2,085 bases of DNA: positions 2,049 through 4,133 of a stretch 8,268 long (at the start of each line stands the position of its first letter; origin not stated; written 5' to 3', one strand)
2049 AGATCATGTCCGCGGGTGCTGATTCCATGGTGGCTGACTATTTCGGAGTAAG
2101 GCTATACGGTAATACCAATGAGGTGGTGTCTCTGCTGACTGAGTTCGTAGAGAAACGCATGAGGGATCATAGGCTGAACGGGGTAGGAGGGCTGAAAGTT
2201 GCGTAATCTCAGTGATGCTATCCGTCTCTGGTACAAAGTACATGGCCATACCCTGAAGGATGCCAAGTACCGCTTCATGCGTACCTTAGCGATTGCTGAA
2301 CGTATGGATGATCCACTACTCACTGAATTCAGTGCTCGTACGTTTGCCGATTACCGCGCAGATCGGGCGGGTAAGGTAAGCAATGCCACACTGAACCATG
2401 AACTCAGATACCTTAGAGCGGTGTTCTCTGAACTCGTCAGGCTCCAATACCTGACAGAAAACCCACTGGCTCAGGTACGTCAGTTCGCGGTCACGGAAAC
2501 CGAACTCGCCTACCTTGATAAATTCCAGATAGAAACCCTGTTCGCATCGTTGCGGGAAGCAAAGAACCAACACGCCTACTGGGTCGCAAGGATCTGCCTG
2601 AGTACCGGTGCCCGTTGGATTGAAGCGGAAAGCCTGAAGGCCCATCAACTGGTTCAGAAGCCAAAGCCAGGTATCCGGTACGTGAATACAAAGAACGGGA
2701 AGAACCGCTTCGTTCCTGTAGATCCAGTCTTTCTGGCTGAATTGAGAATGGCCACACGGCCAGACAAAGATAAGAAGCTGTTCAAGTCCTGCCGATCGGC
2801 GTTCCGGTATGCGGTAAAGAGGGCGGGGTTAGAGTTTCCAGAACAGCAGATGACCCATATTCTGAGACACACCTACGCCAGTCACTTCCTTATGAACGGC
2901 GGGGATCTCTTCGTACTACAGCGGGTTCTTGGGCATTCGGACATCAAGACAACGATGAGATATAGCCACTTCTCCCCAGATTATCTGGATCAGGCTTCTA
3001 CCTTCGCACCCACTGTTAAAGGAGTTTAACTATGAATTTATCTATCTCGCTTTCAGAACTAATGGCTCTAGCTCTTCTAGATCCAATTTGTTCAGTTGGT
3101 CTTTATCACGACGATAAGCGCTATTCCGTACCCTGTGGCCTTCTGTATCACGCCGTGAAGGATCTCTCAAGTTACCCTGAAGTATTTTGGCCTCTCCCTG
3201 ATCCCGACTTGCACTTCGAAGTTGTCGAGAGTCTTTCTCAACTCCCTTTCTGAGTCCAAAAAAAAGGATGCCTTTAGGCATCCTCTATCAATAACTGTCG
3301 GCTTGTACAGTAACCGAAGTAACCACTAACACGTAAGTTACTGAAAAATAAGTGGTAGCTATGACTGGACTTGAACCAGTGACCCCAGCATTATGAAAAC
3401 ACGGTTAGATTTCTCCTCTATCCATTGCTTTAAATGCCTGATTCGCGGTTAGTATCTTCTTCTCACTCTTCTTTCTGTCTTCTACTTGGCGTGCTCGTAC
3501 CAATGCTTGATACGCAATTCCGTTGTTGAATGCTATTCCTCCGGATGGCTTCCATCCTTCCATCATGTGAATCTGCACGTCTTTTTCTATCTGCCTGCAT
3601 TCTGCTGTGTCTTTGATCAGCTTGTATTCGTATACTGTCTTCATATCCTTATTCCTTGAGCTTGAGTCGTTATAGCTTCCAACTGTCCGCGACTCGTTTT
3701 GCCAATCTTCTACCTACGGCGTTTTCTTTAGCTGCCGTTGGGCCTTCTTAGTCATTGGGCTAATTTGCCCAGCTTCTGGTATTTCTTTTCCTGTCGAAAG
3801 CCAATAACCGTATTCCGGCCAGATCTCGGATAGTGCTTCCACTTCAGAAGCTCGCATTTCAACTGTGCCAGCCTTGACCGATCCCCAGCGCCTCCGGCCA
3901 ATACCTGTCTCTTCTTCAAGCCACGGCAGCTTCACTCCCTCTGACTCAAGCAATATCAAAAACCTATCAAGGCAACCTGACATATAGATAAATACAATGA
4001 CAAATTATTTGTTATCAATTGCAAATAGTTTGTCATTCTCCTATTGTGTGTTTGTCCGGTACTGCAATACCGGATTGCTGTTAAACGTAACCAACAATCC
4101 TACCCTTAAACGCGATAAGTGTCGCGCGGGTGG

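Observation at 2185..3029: Short integrase without an arm-binding N-domain, translationally nested onto the replication gene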

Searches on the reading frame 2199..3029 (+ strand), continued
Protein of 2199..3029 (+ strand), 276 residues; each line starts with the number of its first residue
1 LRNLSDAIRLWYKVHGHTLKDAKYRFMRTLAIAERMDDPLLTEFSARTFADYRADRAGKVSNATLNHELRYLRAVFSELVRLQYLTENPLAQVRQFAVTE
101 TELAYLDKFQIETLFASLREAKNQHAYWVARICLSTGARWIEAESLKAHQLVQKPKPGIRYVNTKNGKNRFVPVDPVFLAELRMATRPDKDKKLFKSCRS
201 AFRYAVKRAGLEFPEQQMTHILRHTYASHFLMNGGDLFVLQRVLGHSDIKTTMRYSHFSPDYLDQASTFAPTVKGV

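Call 52: find_encoding_contigs(protein=P0029, flank=6000, max_places=2)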
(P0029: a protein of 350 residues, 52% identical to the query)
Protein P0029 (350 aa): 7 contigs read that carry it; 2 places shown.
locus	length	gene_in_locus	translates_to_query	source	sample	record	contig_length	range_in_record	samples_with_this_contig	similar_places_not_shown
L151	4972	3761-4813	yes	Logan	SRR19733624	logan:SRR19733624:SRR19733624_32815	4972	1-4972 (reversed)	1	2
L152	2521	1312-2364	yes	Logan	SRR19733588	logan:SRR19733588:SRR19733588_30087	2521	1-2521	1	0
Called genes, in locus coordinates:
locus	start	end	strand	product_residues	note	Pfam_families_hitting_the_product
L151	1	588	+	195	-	?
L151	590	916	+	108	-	PF10734:DUF2523 (weak)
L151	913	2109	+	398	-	PF05707:Zot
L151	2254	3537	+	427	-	-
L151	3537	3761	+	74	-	PF11903:ParD_like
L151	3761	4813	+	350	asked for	PF24624:Int_N, PF00589:Phage_integrase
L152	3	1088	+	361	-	?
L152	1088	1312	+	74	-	PF11903:ParD_like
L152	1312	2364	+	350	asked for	PF24624:Int_N, PF00589:Phage_integrase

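Call 53: find_encoding_contigs(protein=P0034, flank=8000, max_places=2)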
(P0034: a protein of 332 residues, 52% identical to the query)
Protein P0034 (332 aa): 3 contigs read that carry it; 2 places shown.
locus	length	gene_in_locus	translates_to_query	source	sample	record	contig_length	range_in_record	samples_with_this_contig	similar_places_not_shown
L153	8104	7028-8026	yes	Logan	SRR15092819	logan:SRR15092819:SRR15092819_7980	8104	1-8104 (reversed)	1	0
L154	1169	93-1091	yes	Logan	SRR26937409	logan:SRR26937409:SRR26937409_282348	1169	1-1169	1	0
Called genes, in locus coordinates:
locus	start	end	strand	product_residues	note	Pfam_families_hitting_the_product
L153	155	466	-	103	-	-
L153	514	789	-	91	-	-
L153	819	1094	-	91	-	-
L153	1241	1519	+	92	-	-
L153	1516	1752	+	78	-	PF12728:HTH_17 (faint)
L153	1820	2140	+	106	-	-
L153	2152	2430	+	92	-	-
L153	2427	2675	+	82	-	-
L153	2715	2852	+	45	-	PF25631:Inovirus_capsid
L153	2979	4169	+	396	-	-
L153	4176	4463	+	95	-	PF10734:DUF2523 (faint)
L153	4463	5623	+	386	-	PF05707:Zot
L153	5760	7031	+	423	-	-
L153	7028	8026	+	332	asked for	PF24624:Int_N, PF00589:Phage_integrase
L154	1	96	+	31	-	?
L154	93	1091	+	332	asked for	PF24624:Int_N, PF00589:Phage_integrase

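Call 54: search_protein_families(library=pfam, proteins=[L147:4252-4458:+, L147:4451-4747:+, L150:1278-1562:+, L150:1565-1789:+, L153:1241-1519:+, L153:1516-1752:+, L147:3803-3955:-, L150:834-1112:-, L153:819-1094:-], max_evalue=1)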
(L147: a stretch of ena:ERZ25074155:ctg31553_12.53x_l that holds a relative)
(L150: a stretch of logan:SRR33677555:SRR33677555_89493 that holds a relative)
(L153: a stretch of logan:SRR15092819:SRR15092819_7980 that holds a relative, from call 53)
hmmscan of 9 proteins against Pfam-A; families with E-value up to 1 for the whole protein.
L147:4252-4458:+ (68 aa): 0 families

L147:4451-4747:+ (98 aa): 0 families

L150:1278-1562:+ (94 aa): 0 families

L150:1565-1789:+ (74 aa): 1 family
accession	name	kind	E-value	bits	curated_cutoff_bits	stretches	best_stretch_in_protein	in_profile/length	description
PF05236.20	TAF4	-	0.084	13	33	1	4-52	13-60/262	Transcription initiation factor TFIID component TAF4 family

L153:1241-1519:+ (92 aa): 0 families

L153:1516-1752:+ (78 aa): 8 families
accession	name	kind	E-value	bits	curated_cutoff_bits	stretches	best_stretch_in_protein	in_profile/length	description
PF12728.13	HTH_17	-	1.7e-05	25.4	27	1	23-55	6-38/51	Helix-turn-helix domain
PF00376.29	MerR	-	0.021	15.1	28.2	1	22-47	3-28/38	MerR family regulatory protein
PF13411.12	MerR_1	-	0.035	14.7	21.6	1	22-51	4-33/69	MerR HTH family regulatory protein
PF15943.11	YdaS_toxin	-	0.038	14.2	30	1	18-45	8-36/65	Bacterial toxin YdaS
PF13542.12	HTH_Tnp_ISL3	-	0.055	13.4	27.4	1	19-39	27-47/51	Helix-turn-helix domain of transposase family ISL3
PF13518.12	HTH_28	-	0.089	13.3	25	1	20-39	14-33/52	Helix-turn-helix domain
PF13551.12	HTH_29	-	0.15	12.6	28.1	1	21-40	15-34/64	Winged helix-turn helix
PF20486.3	DUF6725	-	0.21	12.3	27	1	49-73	25-49/83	Family of unknown function (DUF6725)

L147:3803-3955:- (50 aa): 0 families

L150:834-1112:- (92 aa): 2 families
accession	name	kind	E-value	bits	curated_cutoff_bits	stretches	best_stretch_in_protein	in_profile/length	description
PF12844.13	HTH_19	-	0.0037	17.6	30.2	1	5-52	2-49/64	Helix-turn-helix domain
PF22132.1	TilS-like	-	0.051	13.5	30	1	16-51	7-43/66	TilS-like substrate binding domain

L153:819-1094:- (91 aa): 1 family
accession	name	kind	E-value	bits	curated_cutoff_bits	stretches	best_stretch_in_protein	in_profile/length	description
PF13560.12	HTH_31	-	0.028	15.2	27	1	6-53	5-53/64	Helix-turn-helix domain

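Call 55: predict_structure(alignment_id=A3)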
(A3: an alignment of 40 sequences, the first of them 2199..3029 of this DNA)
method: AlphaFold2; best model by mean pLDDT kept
length: 276 residues; sequences in the alignment: 40
mean_pLDDT: 92.0   pTM: 0.74
mean pLDDT of the five models: 92.0, 91.8, 91.6, 90.8, 90.5
residues with pLDDT >= 90: 217; 70-90: 52; 50-70: 6; < 50: 1
segments of 3 or more residues with pLDDT < 50: none
pLDDT, mean of each block of 10 residues (from residue 1): 95 94 94 97 96 94 93 97 96 86 87 97 97 96 96 96 86 97 94 95 95 83 95 92 91 86 76 63
secondary structure, 60 per line:
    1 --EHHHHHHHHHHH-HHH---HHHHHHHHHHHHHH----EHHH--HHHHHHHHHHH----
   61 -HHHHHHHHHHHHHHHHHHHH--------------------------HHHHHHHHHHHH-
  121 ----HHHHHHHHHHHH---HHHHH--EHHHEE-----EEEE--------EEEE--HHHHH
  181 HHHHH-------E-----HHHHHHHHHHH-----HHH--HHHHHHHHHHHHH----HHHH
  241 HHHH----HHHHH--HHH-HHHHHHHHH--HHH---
elements in order: H4-14 H22-35 H46-56 H62-81 H108-119 H125-136 H140-144 E158-161 E170-173 H176-185 H199-209 H220-232 H237-244 H249-253 H260-268

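Call 58: fold_search(model_id=the predicted structure, library=pdb)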
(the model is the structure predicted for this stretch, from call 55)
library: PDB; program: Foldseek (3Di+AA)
matches with E <= 10: 211; with E <= 0.001: 72
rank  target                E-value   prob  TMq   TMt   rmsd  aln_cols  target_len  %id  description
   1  1aih_A                1.5e-16  1.00  0.54  0.86   4.5       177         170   45  CATALYTIC DOMAIN OF BACTERIOPHAGE HP1 INTEGRASE (released 1997-08-20)
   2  1aih_B                1.2e-15  1.00  0.54  0.87   3.4       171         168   44  CATALYTIC DOMAIN OF BACTERIOPHAGE HP1 INTEGRASE (released 1997-08-20)
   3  5c6k_B                4.4e-12  1.00  0.49  0.79   4.3       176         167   35  Bacteriophage P2 integrase catalytic domain (released 2015-10-21)
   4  5dor_C                8.9e-12  1.00  0.49  0.83   3.9       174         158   35  P2 Integrase catalytic domain in space group P21 (released 2015-12-02)
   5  5c6k_A                1.3e-11  1.00  0.50  0.80   3.4       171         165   36  Bacteriophage P2 integrase catalytic domain (released 2015-10-21)
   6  5dor_A                1.7e-11  1.00  0.49  0.81   3.0       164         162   38  P2 Integrase catalytic domain in space group P21 (released 2015-12-02)
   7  5dor_B                1.7e-11  1.00  0.48  0.80   4.1       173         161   36  P2 Integrase catalytic domain in space group P21 (released 2015-12-02)
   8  5dor_D                4.2e-11  1.00  0.48  0.82   2.8       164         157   36  P2 Integrase catalytic domain in space group P21 (released 2015-12-02)
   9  5jk0_B                1.1e-10  1.00  0.65  0.53   6.7       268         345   22  Crystal structure of XerH site-specific recombinase bound to difH substrate: pre-cleavage complex (released 2016-12-28)
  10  5jk0_D                3.6e-10  1.00  0.61  0.49   7.7       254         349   21  Crystal structure of XerH site-specific recombinase bound to difH substrate: pre-cleavage complex (released 2016-12-28)
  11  2a3v_B                5.6e-10  1.00  0.62  0.55   7.8       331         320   18  Structural basis for broad DNA-specificity in integron recombination (released 2006-05-02)
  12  5jjv_A                5.9e-10  1.00  0.67  0.54   4.5       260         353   20  Crystal structure of XerH site-specific recombinase bound to palindromic difH substrate: post-cleavage complex (released 2016-12-28)
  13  5hxy_A                6.2e-10  1.00  0.47  0.46  14.6       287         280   18  Crystal structure of XerA recombinase (released 2017-02-01)
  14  1z19_A                8.1e-10  1.00  0.73  0.74   3.6       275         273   17  Crystal structure of a lambda integrase(75-356) dimer bound to a COC' core site (released 2005-06-28)
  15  5jk0_A                8.1e-10  1.00  0.65  0.53   6.3       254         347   22  Crystal structure of XerH site-specific recombinase bound to difH substrate: pre-cleavage complex (released 2016-12-28)
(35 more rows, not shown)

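Call 84: find_encoding_contigs(protein=P0056, flank=10000, max_places=1)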
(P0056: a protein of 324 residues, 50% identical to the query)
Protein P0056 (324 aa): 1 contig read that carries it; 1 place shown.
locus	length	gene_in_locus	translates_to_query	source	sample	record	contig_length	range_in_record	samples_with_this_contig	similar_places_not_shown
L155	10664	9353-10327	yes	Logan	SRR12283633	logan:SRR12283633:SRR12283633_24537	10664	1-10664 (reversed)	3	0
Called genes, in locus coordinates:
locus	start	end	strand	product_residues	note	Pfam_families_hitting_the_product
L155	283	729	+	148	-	PF12728:HTH_17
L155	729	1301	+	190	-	PF13470:PIN_3 (weak), PF26343:VapC50_C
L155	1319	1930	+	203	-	-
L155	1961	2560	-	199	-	-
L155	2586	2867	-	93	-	-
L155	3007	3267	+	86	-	-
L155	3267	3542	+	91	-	-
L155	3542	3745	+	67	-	-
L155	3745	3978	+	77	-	PF10743:Phage_Cox (faint), PF12728:HTH_17 (weak)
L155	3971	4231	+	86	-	-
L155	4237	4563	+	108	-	-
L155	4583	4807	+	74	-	-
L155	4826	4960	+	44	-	PF25631:Inovirus_capsid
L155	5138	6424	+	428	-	-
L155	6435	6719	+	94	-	-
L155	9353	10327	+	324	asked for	PF24624:Int_N, PF00589:Phage_integrase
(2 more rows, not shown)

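Call 85: find_encoding_contigs(protein=P0090, flank=10000, max_places=1)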
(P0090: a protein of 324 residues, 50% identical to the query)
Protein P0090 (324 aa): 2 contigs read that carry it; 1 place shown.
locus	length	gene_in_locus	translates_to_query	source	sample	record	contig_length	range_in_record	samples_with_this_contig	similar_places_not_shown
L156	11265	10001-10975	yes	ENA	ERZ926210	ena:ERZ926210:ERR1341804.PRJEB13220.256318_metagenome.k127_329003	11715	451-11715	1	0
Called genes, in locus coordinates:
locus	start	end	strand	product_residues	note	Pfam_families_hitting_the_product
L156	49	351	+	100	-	-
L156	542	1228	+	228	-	PF18753:Nmad2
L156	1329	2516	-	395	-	PF13356:Arm-DNA-bind_3, PF22022:Phage_int_M, PF00589:Phage_integrase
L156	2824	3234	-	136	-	-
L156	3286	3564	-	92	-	-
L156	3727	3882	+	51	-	-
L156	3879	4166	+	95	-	-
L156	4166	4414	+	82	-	-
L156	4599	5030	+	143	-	-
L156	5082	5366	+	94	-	-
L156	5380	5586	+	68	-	-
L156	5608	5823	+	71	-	PF05356:Phage_Coat_B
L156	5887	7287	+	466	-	-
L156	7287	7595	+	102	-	PF10734:DUF2523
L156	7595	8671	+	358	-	PF05707:Zot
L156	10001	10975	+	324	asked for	PF24624:Int_N, PF00589:Phage_integrase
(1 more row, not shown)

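Call 86: find_encoding_contigs(protein=P0107, flank=10000, max_places=1)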
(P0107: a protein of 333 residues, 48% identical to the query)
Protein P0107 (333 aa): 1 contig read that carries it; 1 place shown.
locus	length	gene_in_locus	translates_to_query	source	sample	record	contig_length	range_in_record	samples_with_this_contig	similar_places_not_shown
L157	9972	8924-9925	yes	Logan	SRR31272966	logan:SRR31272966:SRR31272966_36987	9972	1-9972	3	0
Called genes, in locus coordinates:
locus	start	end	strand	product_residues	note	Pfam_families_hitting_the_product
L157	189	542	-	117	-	-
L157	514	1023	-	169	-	PF13560:HTH_31 (weak), PF01381:HTH_3, PF12844:HTH_19 (weak)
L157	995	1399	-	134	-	-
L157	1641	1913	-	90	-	-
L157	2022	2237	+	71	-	-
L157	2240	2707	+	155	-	-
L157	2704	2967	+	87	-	-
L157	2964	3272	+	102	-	-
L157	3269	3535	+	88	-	-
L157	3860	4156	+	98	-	-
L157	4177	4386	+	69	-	-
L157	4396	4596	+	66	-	-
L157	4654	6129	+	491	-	-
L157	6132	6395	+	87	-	-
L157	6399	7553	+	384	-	PF05707:Zot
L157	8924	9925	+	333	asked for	PF24624:Int_N, PF00589:Phage_integrase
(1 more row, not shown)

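Call 87: find_encoding_contigs(protein=P0026, flank=10000, max_places=1)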
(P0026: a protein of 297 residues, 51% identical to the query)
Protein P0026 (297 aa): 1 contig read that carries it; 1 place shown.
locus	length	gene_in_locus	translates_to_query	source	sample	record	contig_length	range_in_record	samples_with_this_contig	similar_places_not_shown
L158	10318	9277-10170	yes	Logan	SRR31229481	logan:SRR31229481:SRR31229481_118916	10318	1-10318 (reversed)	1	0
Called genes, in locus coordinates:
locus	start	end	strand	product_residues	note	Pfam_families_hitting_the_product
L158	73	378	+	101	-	PF05973:Gp49 (weak)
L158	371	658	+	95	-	PF21716:dnstrm_HI1420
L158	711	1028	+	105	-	-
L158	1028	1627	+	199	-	-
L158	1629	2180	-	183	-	PF10881:DUF2726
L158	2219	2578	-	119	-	PF11259:DUF3060 (weak)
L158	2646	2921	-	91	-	-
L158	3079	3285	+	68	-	-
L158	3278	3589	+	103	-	-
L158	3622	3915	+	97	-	-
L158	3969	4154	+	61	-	-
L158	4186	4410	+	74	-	-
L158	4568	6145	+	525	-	-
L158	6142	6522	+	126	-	PF10734:DUF2523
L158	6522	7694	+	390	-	PF05707:Zot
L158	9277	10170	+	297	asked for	PF24624:Int_N, PF00589:Phage_integrase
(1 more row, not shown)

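Call 88: find_encoding_contigs(protein=P0005, flank=10000, max_places=1)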
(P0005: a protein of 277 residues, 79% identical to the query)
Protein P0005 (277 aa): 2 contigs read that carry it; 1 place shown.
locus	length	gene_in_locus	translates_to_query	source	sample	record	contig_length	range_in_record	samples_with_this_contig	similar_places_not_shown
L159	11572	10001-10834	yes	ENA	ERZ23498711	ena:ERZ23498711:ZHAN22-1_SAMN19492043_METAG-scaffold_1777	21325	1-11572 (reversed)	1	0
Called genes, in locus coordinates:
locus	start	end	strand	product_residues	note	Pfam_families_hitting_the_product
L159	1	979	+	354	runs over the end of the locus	PF03739:LptF_LptG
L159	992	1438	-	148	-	PF06271:RDD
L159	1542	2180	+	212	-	PF01243:PNPOx_N, PF10590:PNP_phzG_C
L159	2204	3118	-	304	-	PF03881:Fructosamin_kin, PF01636:APH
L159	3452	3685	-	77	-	-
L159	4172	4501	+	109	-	-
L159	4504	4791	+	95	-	-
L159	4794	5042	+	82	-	-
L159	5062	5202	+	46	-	-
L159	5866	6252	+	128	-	-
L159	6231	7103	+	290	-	-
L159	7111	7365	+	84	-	-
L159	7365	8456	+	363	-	PF05707:Zot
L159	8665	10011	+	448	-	-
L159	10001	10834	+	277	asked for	PF24624:Int_N, PF00589:Phage_integrase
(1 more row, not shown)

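Call 97: search_protein_representatives(protein=window:2199-3029:+)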
Query: 276 residues. Proteins with E-value up to 0.001 (for the whole library): 42915; up to 1e-10: 3104; up to 1e-30: 157. The best 150 are listed.
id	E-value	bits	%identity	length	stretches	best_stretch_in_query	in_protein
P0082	5.3e-76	272.1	49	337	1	2-271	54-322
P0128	1.2e-69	251.2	50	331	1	3-272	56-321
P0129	4.4e-66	239.6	50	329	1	2-271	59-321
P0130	6.8e-66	239.0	39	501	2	2-268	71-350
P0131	1.1e-62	228.4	44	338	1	2-271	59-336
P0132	1.1e-61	225.2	44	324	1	3-272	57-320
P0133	1.0e-60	222.0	44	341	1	2-274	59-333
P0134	1.1e-60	221.9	46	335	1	2-264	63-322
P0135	2.0e-60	221.0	45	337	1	2-265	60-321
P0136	7.8e-60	219.1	46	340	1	2-271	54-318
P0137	5.1e-59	216.5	46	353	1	2-271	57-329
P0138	9.4e-59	215.6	46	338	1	2-271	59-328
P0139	1.1e-58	215.3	43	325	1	2-270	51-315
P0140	1.5e-58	214.9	41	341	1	2-274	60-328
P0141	3.9e-58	213.6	42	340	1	4-271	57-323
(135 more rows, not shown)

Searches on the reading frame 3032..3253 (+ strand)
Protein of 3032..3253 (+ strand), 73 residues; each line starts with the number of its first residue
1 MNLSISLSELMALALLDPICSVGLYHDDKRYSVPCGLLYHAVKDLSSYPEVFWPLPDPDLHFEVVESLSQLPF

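Call 4: search_protein_families(library=pfam, proteins=[window:3032-3253:+], max_evalue=0.01)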
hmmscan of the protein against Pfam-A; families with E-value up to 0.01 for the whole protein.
window:3032-3253:+ (73 aa): 0 families

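Call 6: search_protein_families(library=phrogs, proteins=[window:3032-3253:+], max_evalue=0.001)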
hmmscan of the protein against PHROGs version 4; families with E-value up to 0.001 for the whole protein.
window:3032-3253:+ (73 aa): 0 families

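Call 34: search_protein_families(library=pfam, proteins=[window:3032-3253:+], max_evalue=5)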
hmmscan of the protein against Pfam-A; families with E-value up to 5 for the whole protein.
window:3032-3253:+ (73 aa): 1 family
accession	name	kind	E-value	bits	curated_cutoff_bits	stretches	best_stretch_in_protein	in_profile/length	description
PF22334.1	TubZ_C_2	-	0.22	12.4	27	1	3-42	25-64/88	Phage tubulin-like protein, C-terminal domain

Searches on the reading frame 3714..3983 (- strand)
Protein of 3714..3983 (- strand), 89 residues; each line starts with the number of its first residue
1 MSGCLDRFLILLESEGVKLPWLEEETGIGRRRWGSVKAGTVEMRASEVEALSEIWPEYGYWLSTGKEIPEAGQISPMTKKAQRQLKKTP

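Call 4: search_protein_families(library=pfam, proteins=[window:3714-3983:-], max_evalue=0.01)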
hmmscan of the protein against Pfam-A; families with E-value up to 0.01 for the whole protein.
window:3714-3983:- (89 aa): 0 families

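Call 6: search_protein_families(library=phrogs, proteins=[window:3714-3983:-], max_evalue=0.001)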
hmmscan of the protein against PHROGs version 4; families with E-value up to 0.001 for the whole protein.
window:3714-3983:- (89 aa): 2 families
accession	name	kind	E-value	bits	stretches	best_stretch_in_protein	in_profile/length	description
phrog_147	-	transcription regulation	3.3e-17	63.7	1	5-87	6-91/100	transcriptional regulator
phrog_37130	-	unknown function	5.3e-09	36.6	1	45-85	3-43/49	-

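Call 34: search_protein_families(library=pfam, proteins=[window:3714-3983:-], max_evalue=5)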
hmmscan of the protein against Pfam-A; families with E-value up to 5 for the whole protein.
window:3714-3983:- (89 aa): 0 families
